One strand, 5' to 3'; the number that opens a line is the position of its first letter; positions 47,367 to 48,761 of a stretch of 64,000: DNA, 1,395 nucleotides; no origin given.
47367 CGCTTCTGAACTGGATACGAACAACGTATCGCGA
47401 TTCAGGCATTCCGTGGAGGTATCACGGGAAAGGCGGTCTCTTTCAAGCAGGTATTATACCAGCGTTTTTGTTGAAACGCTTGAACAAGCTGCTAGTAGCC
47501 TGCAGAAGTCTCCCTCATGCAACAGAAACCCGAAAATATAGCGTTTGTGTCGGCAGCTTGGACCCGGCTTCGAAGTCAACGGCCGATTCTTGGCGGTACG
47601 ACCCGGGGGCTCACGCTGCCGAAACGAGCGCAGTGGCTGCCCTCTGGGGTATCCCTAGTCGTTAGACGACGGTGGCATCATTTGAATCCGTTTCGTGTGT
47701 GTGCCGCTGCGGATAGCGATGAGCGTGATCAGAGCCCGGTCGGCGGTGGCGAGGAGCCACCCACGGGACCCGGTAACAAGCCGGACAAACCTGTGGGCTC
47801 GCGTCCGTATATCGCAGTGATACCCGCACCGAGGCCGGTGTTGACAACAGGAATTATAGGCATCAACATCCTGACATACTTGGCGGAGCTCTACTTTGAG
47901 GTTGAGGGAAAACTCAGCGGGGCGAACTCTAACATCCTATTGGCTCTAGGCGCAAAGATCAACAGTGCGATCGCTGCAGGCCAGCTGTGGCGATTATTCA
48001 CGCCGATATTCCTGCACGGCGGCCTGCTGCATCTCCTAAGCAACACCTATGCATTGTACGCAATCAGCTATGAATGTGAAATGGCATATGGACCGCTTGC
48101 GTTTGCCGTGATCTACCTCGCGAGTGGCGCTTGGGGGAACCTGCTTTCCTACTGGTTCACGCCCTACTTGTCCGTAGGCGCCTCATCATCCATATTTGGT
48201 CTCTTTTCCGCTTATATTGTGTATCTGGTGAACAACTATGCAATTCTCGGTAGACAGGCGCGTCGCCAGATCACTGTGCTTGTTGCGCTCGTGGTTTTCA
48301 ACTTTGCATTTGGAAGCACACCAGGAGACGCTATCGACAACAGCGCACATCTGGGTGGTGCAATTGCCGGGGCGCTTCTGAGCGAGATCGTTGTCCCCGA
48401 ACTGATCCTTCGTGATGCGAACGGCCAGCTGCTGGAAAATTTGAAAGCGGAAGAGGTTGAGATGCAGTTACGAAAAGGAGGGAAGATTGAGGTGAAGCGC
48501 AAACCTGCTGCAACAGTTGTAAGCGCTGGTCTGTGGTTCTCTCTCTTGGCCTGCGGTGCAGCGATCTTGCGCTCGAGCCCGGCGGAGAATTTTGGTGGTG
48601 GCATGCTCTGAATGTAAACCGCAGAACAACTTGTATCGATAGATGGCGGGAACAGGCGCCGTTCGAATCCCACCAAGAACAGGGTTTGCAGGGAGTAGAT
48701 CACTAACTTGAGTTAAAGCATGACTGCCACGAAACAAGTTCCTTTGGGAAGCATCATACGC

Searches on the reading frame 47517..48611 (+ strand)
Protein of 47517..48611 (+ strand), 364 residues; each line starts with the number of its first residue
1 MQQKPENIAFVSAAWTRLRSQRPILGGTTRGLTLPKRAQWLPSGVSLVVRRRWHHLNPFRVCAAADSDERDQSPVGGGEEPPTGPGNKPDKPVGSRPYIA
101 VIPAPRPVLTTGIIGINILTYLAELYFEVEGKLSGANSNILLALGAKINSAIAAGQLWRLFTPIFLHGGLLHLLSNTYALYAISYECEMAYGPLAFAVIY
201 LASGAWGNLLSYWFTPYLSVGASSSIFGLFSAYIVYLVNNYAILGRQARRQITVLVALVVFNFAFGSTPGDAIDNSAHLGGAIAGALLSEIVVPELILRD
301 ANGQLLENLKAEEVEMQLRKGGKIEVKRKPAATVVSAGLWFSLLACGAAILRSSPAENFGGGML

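Call 7: search_protein_families(library=pfam, proteins=[window:47517-48611:+], max_evalue=0.01)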
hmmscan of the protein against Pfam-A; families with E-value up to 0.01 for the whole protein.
window:47517-48611:+ (364 aa): 1 family
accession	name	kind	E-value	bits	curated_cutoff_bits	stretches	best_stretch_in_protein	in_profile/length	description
PF01694.28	Rhomboid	-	5.4e-35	121.1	22.6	1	155-293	2-141/143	Rhomboid domain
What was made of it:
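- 47517..48611 (+): Rhomboid-domain gene, the left syntenic neighbour. Call 7 (PF01694).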
